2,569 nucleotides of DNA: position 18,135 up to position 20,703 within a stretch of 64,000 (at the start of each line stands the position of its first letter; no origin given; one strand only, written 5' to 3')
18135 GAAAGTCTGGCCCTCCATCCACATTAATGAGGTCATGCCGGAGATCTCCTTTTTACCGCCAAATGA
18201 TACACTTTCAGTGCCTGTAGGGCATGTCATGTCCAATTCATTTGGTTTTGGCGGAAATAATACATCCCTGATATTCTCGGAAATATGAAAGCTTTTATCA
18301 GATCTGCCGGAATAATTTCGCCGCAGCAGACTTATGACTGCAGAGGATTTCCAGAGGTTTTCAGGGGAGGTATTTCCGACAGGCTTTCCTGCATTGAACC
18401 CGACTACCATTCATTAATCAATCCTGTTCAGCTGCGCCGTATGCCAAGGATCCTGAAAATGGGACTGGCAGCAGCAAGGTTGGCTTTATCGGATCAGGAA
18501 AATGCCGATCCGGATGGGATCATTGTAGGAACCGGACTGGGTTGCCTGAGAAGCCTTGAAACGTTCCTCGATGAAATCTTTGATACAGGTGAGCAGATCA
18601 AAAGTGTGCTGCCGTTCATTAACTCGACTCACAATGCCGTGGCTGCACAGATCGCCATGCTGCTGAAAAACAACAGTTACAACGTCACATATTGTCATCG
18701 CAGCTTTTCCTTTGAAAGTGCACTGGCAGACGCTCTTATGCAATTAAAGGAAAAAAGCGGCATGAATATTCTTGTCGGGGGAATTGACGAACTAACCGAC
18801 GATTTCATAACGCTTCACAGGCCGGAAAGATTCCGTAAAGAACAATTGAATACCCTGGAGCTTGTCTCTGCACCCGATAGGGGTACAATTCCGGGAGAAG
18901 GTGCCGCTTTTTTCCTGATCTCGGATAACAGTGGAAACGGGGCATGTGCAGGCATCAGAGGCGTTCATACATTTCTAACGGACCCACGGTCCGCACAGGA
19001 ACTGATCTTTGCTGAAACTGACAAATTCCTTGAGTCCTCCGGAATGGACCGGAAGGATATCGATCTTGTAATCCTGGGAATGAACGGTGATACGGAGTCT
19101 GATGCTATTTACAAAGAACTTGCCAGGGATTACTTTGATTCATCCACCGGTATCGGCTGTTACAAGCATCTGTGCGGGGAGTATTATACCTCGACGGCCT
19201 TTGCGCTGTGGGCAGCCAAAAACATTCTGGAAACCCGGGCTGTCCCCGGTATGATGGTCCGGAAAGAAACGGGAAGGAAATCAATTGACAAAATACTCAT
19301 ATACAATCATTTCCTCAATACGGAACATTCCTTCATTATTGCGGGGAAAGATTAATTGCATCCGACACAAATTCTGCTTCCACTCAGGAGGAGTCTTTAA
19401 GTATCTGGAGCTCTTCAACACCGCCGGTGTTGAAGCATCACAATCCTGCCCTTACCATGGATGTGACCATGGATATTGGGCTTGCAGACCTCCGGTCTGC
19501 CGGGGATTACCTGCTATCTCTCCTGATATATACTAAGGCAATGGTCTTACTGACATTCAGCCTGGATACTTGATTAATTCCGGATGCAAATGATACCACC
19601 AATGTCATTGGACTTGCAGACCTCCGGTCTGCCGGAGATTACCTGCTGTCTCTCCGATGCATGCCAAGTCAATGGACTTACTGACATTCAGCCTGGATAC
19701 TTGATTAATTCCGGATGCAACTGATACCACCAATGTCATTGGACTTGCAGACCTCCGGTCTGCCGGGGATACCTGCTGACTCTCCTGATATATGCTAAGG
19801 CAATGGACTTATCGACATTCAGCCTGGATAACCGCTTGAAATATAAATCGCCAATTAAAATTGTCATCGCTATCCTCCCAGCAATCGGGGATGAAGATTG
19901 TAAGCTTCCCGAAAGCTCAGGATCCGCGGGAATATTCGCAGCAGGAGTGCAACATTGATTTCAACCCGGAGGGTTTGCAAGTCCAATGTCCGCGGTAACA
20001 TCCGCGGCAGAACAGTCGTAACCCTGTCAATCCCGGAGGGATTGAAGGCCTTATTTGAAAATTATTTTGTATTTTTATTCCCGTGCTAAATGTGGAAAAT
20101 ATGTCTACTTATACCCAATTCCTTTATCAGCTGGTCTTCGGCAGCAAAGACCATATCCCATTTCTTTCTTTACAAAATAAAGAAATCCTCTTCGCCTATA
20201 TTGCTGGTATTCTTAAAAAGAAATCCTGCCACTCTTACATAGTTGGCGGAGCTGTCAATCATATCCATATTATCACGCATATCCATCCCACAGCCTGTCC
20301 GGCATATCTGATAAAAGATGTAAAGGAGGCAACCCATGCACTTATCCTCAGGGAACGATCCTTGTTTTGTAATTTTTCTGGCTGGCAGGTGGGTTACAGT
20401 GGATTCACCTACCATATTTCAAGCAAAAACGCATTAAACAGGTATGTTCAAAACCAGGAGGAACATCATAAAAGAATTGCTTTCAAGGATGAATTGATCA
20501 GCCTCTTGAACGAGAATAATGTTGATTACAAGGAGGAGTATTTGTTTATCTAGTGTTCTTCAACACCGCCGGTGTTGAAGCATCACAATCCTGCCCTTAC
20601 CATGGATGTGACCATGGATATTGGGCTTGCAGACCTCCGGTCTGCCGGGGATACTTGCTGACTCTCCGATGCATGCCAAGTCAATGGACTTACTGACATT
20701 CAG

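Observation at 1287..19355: Aryl-polyene/flexirubin-type cluster with an ammonia-lyase but no recognisable starter ligase, thioesterase, LolA-like or dialkylresorcinol genes in view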

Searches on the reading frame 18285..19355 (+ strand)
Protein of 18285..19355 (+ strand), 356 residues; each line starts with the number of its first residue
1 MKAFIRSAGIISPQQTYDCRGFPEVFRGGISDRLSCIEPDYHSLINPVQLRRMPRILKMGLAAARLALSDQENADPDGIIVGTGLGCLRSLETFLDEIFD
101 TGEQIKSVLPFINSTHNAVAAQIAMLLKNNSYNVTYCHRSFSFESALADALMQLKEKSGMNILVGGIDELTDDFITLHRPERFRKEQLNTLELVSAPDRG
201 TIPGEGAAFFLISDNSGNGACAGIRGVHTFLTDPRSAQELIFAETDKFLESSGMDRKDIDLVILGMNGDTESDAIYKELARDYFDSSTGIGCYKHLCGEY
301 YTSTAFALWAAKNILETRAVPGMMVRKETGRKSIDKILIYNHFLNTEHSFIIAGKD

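Call 4: search_protein_families(library=pfam, proteins=[window:18285-19355:+], max_evalue=0.01)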
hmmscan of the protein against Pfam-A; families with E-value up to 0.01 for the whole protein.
window:18285-19355:+ (356 aa): 2 families
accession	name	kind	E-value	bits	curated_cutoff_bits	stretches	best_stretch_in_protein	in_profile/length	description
PF00109.32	ketoacyl-synt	-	4.4e-06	26.9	20.8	1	43-213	76-247/252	Beta-ketoacyl synthase, N-terminal domain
PF13723.12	Ketoacyl-synt_2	-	0.00013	22.1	25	1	42-174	19-145/223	Beta-ketoacyl synthase, N-terminal domain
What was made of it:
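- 18285..19355 (+): DarE-like chain-length-factor partner. It lacks the catalytic Cys and the first His, and is ATGA-coupled to DarD. Weak ketoacyl-synt hit (call 4).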

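Call 13: search_protein_families(library=ncbifam, proteins=[window:18285-19355:+], max_evalue=0.001)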
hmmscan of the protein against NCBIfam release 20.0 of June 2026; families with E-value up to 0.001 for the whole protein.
window:18285-19355:+ (356 aa): 2 families
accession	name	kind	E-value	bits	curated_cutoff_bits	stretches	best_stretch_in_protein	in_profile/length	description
TIGR03150.1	fabF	equivalog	3.3e-08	32.6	493.75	1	39-169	54-190/407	beta-ketoacyl-ACP synthase II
NF005589.0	PRK07314.1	subfamily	9e-07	28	387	1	41-168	59-192/413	beta-ketoacyl-ACP synthase II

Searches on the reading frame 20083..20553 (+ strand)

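Call 4: search_protein_families(library=pfam, proteins=[window:20083-20553:+], max_evalue=0.01)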
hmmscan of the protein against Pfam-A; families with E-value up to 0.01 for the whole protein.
window:20083-20553:+ (156 aa): 1 family
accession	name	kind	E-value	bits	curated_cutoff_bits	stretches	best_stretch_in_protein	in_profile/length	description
PF01797.21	Y1_Tnp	-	9.1e-12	45.6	23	1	10-125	2-121/121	Transposase IS200 like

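Call 13: search_protein_families(library=ncbifam, proteins=[window:20083-20553:+], max_evalue=0.001)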
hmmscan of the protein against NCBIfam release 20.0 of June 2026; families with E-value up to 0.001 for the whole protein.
window:20083-20553:+ (156 aa): 1 family
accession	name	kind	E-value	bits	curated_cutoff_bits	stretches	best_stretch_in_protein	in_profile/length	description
NF033573.1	transpos_IS200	equivalog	9.9e-09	35.5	55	1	8-124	6-126/126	IS200/IS605 family transposase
